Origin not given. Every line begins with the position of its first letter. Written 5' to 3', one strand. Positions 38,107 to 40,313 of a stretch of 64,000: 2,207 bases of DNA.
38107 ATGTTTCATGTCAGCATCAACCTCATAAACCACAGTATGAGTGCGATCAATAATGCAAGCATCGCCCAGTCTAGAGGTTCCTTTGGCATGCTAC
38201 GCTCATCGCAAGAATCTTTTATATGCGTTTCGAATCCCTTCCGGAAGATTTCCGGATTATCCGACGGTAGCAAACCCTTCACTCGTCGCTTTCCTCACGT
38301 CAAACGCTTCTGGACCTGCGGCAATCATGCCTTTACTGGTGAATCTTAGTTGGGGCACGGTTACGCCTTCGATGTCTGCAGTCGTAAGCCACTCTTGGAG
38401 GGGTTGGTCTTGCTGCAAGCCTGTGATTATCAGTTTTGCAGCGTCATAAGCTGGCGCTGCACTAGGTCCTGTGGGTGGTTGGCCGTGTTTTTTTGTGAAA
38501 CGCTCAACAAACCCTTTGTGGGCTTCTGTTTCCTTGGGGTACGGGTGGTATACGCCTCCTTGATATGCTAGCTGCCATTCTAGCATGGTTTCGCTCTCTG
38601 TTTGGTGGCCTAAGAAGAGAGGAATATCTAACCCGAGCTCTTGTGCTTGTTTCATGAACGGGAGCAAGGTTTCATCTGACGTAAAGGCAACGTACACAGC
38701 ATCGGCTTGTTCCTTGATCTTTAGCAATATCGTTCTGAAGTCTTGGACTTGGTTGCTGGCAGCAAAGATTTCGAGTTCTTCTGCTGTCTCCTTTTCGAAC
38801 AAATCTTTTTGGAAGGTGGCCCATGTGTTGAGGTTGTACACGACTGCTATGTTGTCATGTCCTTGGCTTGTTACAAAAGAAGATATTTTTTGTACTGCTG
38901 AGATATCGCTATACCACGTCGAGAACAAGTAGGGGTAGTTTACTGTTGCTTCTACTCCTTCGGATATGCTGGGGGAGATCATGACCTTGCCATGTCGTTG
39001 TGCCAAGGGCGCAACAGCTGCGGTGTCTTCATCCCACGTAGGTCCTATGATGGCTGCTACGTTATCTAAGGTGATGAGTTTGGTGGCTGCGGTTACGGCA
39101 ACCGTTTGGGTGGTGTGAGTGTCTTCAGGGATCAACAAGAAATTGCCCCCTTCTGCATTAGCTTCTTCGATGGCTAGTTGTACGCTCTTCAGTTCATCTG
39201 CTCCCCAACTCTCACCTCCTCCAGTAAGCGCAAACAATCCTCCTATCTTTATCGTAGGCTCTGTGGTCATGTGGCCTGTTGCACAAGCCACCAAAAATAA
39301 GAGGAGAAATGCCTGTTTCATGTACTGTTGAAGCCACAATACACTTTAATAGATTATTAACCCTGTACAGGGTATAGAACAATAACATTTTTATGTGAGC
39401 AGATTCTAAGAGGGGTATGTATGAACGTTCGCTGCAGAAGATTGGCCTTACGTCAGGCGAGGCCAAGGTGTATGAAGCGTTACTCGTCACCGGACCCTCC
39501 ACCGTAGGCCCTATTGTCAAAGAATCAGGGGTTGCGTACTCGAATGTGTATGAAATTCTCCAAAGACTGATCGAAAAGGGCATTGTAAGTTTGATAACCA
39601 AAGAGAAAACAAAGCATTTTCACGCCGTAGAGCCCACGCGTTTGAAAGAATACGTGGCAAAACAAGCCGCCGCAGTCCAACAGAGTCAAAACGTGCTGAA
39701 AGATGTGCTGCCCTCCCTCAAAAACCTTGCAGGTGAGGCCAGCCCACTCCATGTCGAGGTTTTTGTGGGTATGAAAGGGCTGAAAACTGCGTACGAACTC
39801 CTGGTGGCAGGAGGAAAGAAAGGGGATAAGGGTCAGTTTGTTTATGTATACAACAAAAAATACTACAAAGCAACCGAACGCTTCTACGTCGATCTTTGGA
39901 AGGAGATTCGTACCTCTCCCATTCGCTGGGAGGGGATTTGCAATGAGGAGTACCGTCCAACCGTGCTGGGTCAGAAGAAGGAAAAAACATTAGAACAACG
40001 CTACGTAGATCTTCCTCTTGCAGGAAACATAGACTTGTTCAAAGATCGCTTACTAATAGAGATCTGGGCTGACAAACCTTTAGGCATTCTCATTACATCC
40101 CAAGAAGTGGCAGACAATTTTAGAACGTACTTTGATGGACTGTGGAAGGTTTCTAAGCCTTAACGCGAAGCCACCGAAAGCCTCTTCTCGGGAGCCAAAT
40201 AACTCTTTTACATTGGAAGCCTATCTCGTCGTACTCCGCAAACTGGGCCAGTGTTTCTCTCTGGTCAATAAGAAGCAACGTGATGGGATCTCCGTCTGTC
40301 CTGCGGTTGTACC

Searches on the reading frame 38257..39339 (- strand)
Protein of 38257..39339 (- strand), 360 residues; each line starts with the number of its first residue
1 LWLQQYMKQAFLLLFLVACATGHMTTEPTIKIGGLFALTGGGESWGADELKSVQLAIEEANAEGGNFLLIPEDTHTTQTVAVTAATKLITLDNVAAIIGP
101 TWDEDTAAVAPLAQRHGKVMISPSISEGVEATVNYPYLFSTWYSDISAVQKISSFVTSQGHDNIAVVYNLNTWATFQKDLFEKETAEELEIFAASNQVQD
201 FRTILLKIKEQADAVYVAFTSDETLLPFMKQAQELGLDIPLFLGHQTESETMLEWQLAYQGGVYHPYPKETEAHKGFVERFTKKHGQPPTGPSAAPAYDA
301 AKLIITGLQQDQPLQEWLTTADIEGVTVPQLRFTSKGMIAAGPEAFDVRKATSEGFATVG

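Call 78: search_protein_families(library=pfam, proteins=[window:38257-39339:-], max_evalue=0.05)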
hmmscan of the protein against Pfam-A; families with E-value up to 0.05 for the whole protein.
window:38257-39339:- (360 aa): 3 families
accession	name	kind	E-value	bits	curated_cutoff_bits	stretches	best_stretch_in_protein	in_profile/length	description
PF13458.12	Peripla_BP_6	-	4.2e-41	142.2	31.7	1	29-310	1-295/343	Periplasmic binding protein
PF01094.35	ANF_receptor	-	3.7e-21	76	25.4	1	50-305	3-287/353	Receptor family ligand binding region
PF13433.12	Peripla_BP_5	-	2.4e-10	40.5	27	1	30-287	1-269/363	Periplasmic binding protein domain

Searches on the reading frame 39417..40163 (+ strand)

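Call 78: search_protein_families(library=pfam, proteins=[window:39417-40163:+], max_evalue=0.05)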
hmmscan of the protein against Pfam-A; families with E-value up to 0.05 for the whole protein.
window:39417-40163:+ (248 aa): 5 families
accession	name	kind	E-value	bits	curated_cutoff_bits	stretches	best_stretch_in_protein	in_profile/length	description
PF01978.25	TrmB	-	6.4e-18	64.8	25.6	1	6-73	1-67/68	Sugar-specific transcriptional regulator TrmB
PF03965.22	Penicillinase_R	-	3.4e-05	24.6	22.6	1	11-85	1-77/115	Penicillinase repressor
PF24033.1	DUF7342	-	0.011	16.1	31.6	1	22-70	12-60/150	Family of unknown function (DUF7342)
PF09339.16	HTH_IclR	-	0.024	14.8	22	1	27-57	18-48/52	IclR helix-turn-helix domain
PF22194.2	F-93_WHD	-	0.03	14.8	28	0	29-68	13-56/62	F-93, winged-helix domain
